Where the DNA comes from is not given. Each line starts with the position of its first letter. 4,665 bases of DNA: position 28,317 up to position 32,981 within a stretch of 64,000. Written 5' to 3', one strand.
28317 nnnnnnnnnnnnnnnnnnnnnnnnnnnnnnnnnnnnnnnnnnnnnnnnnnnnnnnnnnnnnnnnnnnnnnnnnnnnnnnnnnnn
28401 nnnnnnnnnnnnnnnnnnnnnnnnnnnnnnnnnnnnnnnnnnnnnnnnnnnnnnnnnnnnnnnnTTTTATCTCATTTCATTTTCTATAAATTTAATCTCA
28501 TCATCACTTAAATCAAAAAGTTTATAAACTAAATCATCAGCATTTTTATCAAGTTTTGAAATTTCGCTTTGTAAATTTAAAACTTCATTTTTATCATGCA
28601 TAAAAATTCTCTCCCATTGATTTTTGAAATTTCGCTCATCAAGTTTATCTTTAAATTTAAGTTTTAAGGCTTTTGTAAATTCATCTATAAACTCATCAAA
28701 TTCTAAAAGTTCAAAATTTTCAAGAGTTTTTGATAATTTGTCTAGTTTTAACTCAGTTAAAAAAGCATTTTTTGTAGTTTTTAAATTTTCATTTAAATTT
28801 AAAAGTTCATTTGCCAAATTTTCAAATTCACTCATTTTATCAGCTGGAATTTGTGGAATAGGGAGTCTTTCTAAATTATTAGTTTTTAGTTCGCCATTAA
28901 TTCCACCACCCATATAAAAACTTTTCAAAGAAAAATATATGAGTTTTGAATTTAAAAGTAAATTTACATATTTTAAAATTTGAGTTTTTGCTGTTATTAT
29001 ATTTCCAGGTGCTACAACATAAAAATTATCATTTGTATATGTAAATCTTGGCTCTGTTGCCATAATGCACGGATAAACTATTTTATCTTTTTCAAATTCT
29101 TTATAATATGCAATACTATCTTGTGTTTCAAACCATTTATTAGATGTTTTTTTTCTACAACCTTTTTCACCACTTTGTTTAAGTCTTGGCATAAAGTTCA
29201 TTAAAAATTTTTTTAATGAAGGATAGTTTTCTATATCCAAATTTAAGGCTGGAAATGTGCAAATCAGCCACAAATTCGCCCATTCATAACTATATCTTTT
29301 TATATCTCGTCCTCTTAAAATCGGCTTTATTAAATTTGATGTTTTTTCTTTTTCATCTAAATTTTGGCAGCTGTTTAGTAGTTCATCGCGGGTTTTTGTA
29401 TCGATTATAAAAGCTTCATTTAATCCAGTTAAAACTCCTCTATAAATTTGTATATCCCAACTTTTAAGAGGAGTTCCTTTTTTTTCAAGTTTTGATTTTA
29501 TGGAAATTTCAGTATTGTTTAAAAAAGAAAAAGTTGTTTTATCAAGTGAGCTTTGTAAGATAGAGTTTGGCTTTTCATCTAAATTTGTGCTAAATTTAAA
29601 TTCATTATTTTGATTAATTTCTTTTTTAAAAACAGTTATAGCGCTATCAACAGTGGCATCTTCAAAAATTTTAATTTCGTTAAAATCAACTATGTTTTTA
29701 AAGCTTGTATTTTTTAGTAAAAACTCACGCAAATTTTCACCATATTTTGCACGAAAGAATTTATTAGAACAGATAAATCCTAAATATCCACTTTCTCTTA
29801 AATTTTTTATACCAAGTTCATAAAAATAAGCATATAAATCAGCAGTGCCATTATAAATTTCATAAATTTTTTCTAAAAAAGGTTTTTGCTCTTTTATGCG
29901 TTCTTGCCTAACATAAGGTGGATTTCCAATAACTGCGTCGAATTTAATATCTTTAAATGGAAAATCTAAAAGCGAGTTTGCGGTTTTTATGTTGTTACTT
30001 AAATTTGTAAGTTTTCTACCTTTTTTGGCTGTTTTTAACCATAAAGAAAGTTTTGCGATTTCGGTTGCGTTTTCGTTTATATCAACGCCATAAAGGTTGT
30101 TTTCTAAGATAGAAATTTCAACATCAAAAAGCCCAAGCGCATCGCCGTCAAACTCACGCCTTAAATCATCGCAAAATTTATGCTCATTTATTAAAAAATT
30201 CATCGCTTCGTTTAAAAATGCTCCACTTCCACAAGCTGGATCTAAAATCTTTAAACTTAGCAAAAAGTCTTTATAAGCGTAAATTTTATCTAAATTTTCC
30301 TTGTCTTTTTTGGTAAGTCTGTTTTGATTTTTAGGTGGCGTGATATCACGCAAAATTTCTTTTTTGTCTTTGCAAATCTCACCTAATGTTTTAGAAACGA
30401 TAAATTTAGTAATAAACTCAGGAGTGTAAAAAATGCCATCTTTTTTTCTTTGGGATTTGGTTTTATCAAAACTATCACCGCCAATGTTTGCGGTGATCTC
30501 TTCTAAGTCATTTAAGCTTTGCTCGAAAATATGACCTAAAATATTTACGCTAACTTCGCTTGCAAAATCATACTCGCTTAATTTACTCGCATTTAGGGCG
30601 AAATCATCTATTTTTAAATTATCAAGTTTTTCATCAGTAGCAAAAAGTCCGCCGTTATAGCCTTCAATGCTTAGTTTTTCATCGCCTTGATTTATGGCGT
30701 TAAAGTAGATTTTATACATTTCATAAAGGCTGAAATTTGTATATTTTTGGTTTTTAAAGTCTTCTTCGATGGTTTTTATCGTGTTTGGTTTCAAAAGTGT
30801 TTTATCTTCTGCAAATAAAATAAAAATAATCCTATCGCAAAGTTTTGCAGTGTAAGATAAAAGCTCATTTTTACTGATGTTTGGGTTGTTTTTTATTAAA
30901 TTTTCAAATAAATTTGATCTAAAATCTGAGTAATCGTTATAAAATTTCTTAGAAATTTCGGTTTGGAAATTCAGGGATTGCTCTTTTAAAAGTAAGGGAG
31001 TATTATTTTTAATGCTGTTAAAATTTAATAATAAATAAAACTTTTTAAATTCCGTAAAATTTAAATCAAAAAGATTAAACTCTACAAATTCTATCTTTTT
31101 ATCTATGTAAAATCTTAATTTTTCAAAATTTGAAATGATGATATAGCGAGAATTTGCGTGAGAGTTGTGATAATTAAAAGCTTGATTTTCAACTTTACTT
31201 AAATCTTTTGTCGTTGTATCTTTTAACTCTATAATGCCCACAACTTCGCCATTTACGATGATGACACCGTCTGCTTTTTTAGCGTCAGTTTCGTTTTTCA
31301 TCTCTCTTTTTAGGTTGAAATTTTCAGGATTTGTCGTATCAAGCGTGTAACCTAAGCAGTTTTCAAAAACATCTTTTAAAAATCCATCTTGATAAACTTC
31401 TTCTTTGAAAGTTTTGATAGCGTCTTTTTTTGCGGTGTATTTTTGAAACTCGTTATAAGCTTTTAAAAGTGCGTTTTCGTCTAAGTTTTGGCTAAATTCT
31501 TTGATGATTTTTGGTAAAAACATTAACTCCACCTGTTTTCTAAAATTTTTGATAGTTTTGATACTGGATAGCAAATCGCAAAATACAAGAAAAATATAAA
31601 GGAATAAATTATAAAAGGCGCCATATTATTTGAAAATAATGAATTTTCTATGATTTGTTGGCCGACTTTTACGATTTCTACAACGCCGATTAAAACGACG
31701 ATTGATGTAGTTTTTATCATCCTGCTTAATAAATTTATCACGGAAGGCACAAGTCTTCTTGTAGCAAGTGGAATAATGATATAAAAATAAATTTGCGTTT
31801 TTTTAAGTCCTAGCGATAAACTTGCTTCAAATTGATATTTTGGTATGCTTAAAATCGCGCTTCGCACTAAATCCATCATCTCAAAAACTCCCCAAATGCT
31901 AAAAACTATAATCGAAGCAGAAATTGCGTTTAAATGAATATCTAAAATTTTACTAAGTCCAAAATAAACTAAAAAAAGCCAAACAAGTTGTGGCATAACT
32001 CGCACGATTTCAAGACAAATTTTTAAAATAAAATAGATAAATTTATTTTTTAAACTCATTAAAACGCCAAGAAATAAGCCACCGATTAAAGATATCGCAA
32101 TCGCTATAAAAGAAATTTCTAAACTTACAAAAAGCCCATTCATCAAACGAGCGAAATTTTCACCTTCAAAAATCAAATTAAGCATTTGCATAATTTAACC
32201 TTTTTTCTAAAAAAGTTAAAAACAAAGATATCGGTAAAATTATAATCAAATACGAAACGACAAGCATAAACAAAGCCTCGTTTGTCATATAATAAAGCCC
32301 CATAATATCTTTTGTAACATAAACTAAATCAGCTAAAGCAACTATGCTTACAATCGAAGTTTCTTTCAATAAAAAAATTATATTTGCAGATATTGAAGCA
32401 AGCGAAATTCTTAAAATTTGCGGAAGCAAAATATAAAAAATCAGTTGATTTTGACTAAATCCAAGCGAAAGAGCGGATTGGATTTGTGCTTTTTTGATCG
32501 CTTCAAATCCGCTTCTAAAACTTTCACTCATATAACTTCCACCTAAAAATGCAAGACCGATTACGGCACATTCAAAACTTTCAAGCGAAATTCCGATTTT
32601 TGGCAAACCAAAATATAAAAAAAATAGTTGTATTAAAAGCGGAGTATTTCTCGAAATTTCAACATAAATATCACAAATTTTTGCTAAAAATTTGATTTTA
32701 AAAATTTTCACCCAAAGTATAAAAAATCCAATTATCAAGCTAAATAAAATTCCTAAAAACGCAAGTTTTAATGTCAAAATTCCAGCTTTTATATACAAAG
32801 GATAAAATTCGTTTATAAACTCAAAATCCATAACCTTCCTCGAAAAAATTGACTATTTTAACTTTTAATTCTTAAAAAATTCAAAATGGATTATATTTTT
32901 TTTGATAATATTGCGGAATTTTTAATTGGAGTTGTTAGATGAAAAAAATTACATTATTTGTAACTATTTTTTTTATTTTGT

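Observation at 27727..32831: MmeI-family restriction-modification gene sits inside a PEB1-type amino-acid ABC transporter operon, in the slot where the binding-protein gene is expected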

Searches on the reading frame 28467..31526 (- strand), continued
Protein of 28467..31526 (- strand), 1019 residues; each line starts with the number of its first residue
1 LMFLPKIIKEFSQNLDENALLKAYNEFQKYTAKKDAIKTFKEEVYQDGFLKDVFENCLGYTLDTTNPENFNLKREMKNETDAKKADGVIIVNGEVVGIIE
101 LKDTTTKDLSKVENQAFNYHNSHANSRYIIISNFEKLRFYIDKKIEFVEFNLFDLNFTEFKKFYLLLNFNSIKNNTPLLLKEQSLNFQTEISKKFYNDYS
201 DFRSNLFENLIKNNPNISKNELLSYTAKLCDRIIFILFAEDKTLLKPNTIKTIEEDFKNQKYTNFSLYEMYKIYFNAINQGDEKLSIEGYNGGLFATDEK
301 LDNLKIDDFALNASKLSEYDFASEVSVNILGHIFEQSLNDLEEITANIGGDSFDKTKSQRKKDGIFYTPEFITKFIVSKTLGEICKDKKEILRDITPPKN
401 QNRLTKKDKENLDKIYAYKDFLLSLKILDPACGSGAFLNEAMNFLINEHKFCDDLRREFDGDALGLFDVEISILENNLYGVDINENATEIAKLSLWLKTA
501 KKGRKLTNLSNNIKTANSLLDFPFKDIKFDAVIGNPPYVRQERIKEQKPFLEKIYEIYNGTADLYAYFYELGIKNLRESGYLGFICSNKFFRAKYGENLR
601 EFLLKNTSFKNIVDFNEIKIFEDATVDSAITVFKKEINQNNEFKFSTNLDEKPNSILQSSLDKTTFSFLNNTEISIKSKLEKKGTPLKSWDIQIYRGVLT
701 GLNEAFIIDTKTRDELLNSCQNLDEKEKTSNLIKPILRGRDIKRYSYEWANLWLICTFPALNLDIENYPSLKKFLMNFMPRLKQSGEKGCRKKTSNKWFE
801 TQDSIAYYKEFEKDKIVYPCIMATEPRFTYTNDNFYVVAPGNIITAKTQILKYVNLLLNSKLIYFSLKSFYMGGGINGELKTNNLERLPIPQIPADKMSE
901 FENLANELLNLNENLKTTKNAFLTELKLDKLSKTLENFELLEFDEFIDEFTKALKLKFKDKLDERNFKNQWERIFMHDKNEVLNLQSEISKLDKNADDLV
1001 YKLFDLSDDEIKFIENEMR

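Call 60: fold_search(model_id=the predicted structure, library=pdb)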
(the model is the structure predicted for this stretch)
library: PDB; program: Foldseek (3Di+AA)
matches with E <= 10: 863; with E <= 0.001: 113
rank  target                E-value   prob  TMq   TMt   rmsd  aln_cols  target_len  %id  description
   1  7rfl_B                1.6e-19  1.00  0.28  0.47  16.7       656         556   21  CamA Adenine Methyltransferase Complexed to Cognate Substrate DNA and Inhibitor SGC0946 (released 2021-09-15)
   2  7lni_A                1.8e-19  1.00  0.28  0.49  16.1       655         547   21  SeMet CamA Adenine Methyltransferase Complexed to Cognate Substrate DNA (released 2021-05-19)
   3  7rfl_A                2.2e-19  1.00  0.28  0.48  16.6       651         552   21  CamA Adenine Methyltransferase Complexed to Cognate Substrate DNA and Inhibitor SGC0946 (released 2021-09-15)
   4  7rfm_A                2.4e-19  1.00  0.30  0.50  15.1       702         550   20  CamA Adenine Methyltransferase Complexed to Cognate Substrate DNA and Inhibitor EPZ004777 (released 2021-09-15)
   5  8cxs_A                2.8e-19  1.00  0.30  0.50  15.1       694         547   20  CamA Adenine Methyltransferase Complexed to Cognate Substrate DNA and Inhibitor MTA (released 2023-01-11)
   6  8cxw_A                3.2e-19  1.00  0.30  0.51  14.7       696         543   20  CamA Adenine Methyltransferase Complexed to Cognate Substrate DNA and Inhibitor piclidenoson (Compound 4) (released 2023-01-11)
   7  8vpg_A                3.9e-19  1.00  0.31  0.54  15.1       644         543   21  CamA Adenine Methyltransferase Complexed to Cognate Substrate DNA and Containing Quinoline-based SGI-1027 Analog 455 (released 2024-09-25)
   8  7rfn_C                3.9e-19  1.00  0.29  0.51  15.2       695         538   20  CamA Adenine Methyltransferase Complexed to Cognate Substrate DNA and Inhibitor SGC8158 (released 2021-09-15)
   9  7lt5_B                4.5e-19  1.00  0.29  0.47  16.6       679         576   21  CamA Adenine Methyltransferase Complexed to Cognate Substrate DNA and Cofactor SAH (released 2021-05-19)
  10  7lt5_C                4.9e-19  1.00  0.29  0.48  16.0       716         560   20  CamA Adenine Methyltransferase Complexed to Cognate Substrate DNA and Cofactor SAH (released 2021-05-19)
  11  8cy2_A                5.4e-19  1.00  0.30  0.52  15.1       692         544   20  CamA Adenine Methyltransferase Complexed to Cognate Substrate DNA and Inhibitor APNEA (Compound 9) (released 2023-01-11)
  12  7rfm_B                5.4e-19  1.00  0.28  0.47  16.4       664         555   21  CamA Adenine Methyltransferase Complexed to Cognate Substrate DNA and Inhibitor EPZ004777 (released 2021-09-15)
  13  8fs1_A                7.6e-19  1.00  0.30  0.52  14.7       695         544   19  CamA Adenine Methyltransferase Complexed to Cognate Substrate DNA and Inhibitor 11a (YD905) (released 2023-05-10)
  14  7rfl_C                7.6e-19  1.00  0.27  0.47  17.1       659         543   21  CamA Adenine Methyltransferase Complexed to Cognate Substrate DNA and Inhibitor SGC0946 (released 2021-09-15)
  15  8cxx_A                8.3e-19  1.00  0.30  0.51  14.8       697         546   20  CamA Adenine Methyltransferase Complexed to Cognate Substrate DNA and Compound 6 (released 2023-01-11)
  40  5hr4_J                1.2e-13  1.00  0.36  0.47  19.5       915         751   14  Structure of Type IIL restriction-modification enzyme MmeI in complex with DNA has implications for engineering of new (released 2016-04-27)
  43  5hr4_C                8.3e-13  1.00  0.38  0.49  19.4       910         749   14  Structure of Type IIL restriction-modification enzyme MmeI in complex with DNA has implications for engineering of new (released 2016-04-27)
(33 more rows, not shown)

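Call 70: search_protein_families(library=padloc, proteins=[L085:1750-3033:+, L085:3023-4033:+, L085:4011-5000:+, L086:7999-9093:+], max_evalue=0.001)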
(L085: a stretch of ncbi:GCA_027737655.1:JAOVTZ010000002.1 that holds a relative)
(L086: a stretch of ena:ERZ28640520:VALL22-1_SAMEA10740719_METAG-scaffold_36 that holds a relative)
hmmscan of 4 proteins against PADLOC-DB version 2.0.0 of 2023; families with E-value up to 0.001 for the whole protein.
L085:1750-3033:+ (427 aa): 9 families
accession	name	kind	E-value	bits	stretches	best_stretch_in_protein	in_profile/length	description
PDLC00602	ZorA1|ZorA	-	1.8e-13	48.1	1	121-397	120-383/648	MotA/ExbB/TolQ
PDLC00638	ZorA2|ZorA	-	1.2e-11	42.1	1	128-190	45-104/545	MotA/ExbB/TolQ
PDLC00635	ZorA2|ZorA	-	9.7e-11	39.3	1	127-372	44-284/505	MotA/ExbB/TolQ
PDLC00637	ZorA2|ZorA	-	1.6e-09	35.1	1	128-189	39-98/420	MotA/ExbB/TolQ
PDLC00603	ZorA1|ZorA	-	3.2e-09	33.9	1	134-413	135-390/727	MotA/ExbB/TolQ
PDLC00598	ZorA1|ZorA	-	3.4e-09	33.6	1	134-233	133-231/663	MotA/ExbB/TolQ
PDLC00640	ZorA2|ZorA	-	4.7e-09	33.5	1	123-200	39-113/590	MotA/ExbB/TolQ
PDLC00601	ZorA1|ZorA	-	3.9e-06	23.8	1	137-196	143-205/699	MotA/ExbB/TolQ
PDLC00636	ZorA2|ZorA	-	5.7e-06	23.5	1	128-189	41-99/461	MotA/ExbB/TolQ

L085:3023-4033:+ (336 aa): 7 families
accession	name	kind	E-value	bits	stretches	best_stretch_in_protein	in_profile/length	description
PDLC00609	ZorB1|ZorB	-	3.1e-54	182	2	155-328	47-229/232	MotB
PDLC00641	ZorB2|ZorB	-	4.7e-29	99.7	2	134-325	35-234/238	MotB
PDLC00608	ZorB1|ZorB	-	4.4e-25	86.4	2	138-320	39-232/243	MotB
PDLC00611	ZorB1|ZorB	-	1.7e-21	75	2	172-319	66-219/240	MotB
PDLC00610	ZorB1|ZorB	-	7.8e-20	69.5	2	149-322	42-243/254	MotB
PDLC00612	ZorB1|ZorB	-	1.8e-19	68.4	1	3-326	9-279/293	MotB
PDLC00651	ZorB3|ZorB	-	1.4e-10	39.1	2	4-55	8-54/215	MotB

L085:4011-5000:+ (329 aa): 0 families

L086:7999-9093:+ (364 aa): 2 families
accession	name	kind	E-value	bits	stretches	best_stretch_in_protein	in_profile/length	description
PDLC04787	PDC-S01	-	4e-15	53.6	1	30-352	31-399/412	-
PDLC04789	PDC-S01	-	1.9e-06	25.2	0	29-109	20-101/375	-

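Call 71: search_protein_families(library=pfam, proteins=[L085:4011-5000:+], max_evalue=0.01)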
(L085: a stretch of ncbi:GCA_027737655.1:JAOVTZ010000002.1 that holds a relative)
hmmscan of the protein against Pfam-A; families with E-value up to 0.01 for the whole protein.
L085:4011-5000:+ (329 aa): 0 families

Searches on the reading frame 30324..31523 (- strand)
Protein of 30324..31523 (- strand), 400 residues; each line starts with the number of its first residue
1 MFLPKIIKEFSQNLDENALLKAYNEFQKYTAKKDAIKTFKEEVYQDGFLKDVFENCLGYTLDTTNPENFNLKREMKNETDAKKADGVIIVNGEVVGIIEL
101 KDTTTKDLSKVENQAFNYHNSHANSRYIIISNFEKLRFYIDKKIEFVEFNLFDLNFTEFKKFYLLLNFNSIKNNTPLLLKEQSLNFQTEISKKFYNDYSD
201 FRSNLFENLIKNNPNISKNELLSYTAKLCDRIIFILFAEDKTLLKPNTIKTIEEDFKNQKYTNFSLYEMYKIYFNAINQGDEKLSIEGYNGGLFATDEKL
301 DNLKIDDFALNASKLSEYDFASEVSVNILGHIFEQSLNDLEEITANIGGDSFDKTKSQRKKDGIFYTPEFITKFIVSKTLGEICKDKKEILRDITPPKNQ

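Call 46: search_protein_families(library=pfam, proteins=[window:30324-31523:-], max_evalue=1)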
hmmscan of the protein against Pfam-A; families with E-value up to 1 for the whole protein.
window:30324-31523:- (400 aa): 4 families
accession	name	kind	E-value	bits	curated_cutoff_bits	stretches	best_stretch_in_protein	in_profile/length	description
PF20465.4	MmeI_hel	-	8.3e-05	23.7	27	1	226-294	4-75/75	MmeI, helicase spacer domain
PF13588.12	HSDR_N_2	-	0.00038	21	25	1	67-139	22-94/110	Type I restriction enzyme R protein N terminus (HSDR_N)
PF20464.3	MmeI_N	-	0.0014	19.4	27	1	47-167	25-143/181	MmeI, N-terminal domain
PF21155.3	VpsT-like_REC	-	0.031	14.9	27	0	41-81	4-44/124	VpsT-like, receiver domain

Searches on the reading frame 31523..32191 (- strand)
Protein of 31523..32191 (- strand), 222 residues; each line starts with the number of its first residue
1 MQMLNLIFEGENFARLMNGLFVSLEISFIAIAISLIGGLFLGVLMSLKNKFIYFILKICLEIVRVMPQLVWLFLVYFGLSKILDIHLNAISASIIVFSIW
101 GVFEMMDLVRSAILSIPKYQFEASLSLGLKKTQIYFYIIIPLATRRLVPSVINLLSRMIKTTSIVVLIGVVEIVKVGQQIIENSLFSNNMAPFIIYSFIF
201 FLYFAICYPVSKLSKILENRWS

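Call 7: search_protein_families(library=pfam, proteins=[window:31523-32191:-])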
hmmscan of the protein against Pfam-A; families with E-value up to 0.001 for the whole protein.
window:31523-32191:- (222 aa): 1 family
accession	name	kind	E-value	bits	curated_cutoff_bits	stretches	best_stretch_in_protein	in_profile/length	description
PF00528.27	BPD_transp_1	-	6.2e-16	59.1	26.4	1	38-204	1-168/184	Binding-protein-dependent transport system inner membrane component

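Call 8: search_protein_families(library=ncbifam, proteins=[window:31523-32191:-])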
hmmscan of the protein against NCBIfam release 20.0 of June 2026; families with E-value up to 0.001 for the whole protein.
window:31523-32191:- (222 aa): 16 families
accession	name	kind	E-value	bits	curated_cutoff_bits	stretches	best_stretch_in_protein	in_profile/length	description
NF007028.0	PRK09494.1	equivalog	7.7e-28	97.8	303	1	13-220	12-215/219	glutamine ABC transporter permease GlnP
TIGR03003.1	ectoine_ehuD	equivalog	4.3e-23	82.3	205.2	1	15-207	12-201/212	ectoine/hydroxyectoine ABC transporter permease subunit EhuD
NF011680.0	PRK15100.1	equivalog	1.3e-21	77.5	300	1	4-220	5-213/222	cystine ABC transporter permease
TIGR03004.1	ectoine_ehuC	equivalog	5.1e-19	69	196.95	1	16-220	7-205/214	ectoine/hydroxyectoine ABC transporter permease subunit EhuC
NF008337.0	PRK11123.1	equivalog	8.1e-17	61.5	277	1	12-220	3-229/238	arginine ABC transporter permease ArtQ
NF008336.0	PRK11122.1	equivalog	4.4e-15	56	248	1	12-183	4-183/222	arginine ABC transporter permease ArtM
TIGR01726.1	HEQRo_perm_3TM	subfamily_domain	1.7e-14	54.2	42.2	1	13-110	2-98/99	ABC transporter permease subunit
NF011687.0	PRK15107.1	equivalog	2.9e-13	50.2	318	1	14-219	14-221/224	glutamate/aspartate ABC transporter permease GltK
NF011714.0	PRK15135.1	subfamily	1.9e-12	47.5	319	1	16-204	9-204/228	histidine ABC transporter permease HisQ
NF011651.0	PRK15069.1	subfamily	2.1e-12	47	306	1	17-221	20-228/237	histidine ABC transporter permease HisM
TIGR00974.1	3a0107s02c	equivalog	6e-09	35.4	193.45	1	16-200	56-234/272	phosphate ABC transporter permease PstA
NF045476.1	Opp4C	equivalog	1.9e-08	33.9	350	1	12-170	68-221/278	oligopeptide ABC transporter permease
NF045475.1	Opp3C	equivalog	2.4e-06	26.9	450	1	12-157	119-258/328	oligopeptide ABC transporter permease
TIGR01097.1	PhnE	equivalog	4e-06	26.5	216.7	1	13-169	54-206/252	phosphonate ABC transporter, permease protein PhnE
TIGR02138.1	phosphate_pstC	equivalog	0.00012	21.2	196.45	1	17-174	63-236/296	phosphate ABC transporter permease subunit PstC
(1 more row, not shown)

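Call 9: find_related_loci(query=window:31523-32191:-, collection=genome_contigs, flank=10000)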
Query window:31523-32191:- (222 aa) in genome_contigs; peptide patterns used: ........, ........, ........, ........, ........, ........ (x = any residue, [..] = any of these).
599 stretches matched a pattern (row limit reached: there are more); 490 encode a relative of the query (tblastn E <= 1e-3); the best 80 are kept; 80 distinct loci.
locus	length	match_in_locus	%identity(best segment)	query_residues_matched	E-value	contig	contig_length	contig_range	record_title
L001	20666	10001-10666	73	1-222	1e-101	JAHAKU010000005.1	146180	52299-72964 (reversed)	MAG: Campylobacter concisus isolate L2_037_000G1_dasL2_037_000G1_maxbin2.maxbin.084 L2_037_000G1_scaffold_114, whole gen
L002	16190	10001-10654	68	5-222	2e-99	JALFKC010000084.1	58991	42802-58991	MAG: Campylobacter sp. isolate SUG753 k141_1016189, whole genome shotgun sequence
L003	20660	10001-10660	72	3-222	1e-98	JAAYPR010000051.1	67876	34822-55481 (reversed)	MAG: Campylobacteraceae bacterium isolate AS22ysBPME_266 237378_AS22, whole genome shotgun sequence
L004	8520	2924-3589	70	1-222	2e-97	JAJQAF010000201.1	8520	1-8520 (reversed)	MAG: Campylobacter sp. isolate BH.8_9 NODE_1203_length_8520_cov_8.360662, whole genome shotgun sequence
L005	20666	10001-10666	74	1-222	5e-97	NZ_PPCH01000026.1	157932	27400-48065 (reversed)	Campylobacter concisus strain AAUH-10UCil-a 1096825, whole genome shotgun sequence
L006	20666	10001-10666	73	1-222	1e-96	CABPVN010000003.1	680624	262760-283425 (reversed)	Campylobacter concisus isolate B124_Slimy-large genome assembly, contig: scaffold3, whole genome shotgun sequence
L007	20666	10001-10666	73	1-222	2e-96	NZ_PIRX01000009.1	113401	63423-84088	Campylobacter concisus strain H11O-S2 NODE_9_length_113401_cov_70.2297, whole genome shotgun sequence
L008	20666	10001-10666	74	1-222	1e-96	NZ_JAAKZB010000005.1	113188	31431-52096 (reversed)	Campylobacter concisus strain H33O-S1 AY1_t_contig00005, whole genome shotgun sequence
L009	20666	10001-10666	74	1-222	5e-96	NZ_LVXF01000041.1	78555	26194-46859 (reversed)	Campylobacter concisus strain AUS22-Bd2 scaffold_8, whole genome shotgun sequence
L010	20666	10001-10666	73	1-222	2e-95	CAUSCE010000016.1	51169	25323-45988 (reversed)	MAG TPA_asm: uncultured Campylobacter sp. isolate ERR9969208_bin.28_MetaWRAP_v1.3_MAG genome assembly, contig: ERZ216159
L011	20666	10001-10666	73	1-222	9e-96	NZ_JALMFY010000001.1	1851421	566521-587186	Campylobacter concisus strain CCONP23O1 1, whole genome shotgun sequence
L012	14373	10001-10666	73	1-222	1e-95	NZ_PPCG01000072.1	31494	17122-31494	Campylobacter concisus strain AAUH-20UCf 1097558, whole genome shotgun sequence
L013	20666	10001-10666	73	1-222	3e-95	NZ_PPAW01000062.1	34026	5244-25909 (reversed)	Campylobacter concisus strain AAUH-12CDrec-a 1102342, whole genome shotgun sequence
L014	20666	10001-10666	73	1-222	3e-95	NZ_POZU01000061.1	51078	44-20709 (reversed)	Campylobacter concisus strain AAUH-48UCo-a 1103762, whole genome shotgun sequence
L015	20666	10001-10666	73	1-222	3e-95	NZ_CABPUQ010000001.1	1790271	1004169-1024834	Campylobacter concisus isolate 2010-131105, whole genome shotgun sequence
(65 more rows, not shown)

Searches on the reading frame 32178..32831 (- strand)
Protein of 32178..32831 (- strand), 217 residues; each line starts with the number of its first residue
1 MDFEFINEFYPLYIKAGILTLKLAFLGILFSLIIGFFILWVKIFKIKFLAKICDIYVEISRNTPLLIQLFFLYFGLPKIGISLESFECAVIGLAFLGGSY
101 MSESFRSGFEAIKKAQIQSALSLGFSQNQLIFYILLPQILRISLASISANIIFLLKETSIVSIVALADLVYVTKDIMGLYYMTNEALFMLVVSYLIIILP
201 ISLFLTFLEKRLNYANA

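Call 7: search_protein_families(library=pfam, proteins=[window:32178-32831:-])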
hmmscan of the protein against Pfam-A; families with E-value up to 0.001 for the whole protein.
window:32178-32831:- (217 aa): 1 family
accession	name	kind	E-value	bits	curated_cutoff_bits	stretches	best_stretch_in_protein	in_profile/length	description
PF00528.27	BPD_transp_1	-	2.7e-15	57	26.4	1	29-213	3-183/184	Binding-protein-dependent transport system inner membrane component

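Call 8: search_protein_families(library=ncbifam, proteins=[window:32178-32831:-])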
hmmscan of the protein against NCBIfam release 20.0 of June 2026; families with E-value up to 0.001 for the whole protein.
window:32178-32831:- (217 aa): 11 families
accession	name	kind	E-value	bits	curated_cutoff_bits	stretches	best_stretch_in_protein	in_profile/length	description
TIGR03004.1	ectoine_ehuC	equivalog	1.3e-34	119.9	196.95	1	9-213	3-207/214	ectoine/hydroxyectoine ABC transporter permease subunit EhuC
NF011680.0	PRK15100.1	equivalog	1.7e-34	119.6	300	1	4-213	6-215/222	cystine ABC transporter permease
TIGR03003.1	ectoine_ehuD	equivalog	5.4e-34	118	205.2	1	2-212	2-212/212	ectoine/hydroxyectoine ABC transporter permease subunit EhuD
NF007028.0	PRK09494.1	equivalog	2.8e-31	109.1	303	1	2-213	4-217/219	glutamine ABC transporter permease GlnP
TIGR01726.1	HEQRo_perm_3TM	subfamily_domain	4.5e-28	97.7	42.2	1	10-107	2-99/99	ABC transporter permease subunit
NF008337.0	PRK11123.1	equivalog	6.9e-25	87.9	277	2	81-211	99-229/238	arginine ABC transporter permease ArtQ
NF011714.0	PRK15135.1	subfamily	1.2e-21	77.5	319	1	9-211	5-218/228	histidine ABC transporter permease HisQ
NF008336.0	PRK11122.1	equivalog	2.9e-20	72.9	248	1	17-211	11-214/222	arginine ABC transporter permease ArtM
NF011651.0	PRK15069.1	subfamily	3.3e-18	65.9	306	1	19-212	25-229/237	histidine ABC transporter permease HisM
NF011687.0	PRK15107.1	equivalog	1e-17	64.8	318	1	3-211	6-222/224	glutamate/aspartate ABC transporter permease GltK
TIGR01097.1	PhnE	equivalog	0.00012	21.6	216.7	1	10-146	54-187/252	phosphonate ABC transporter, permease protein PhnE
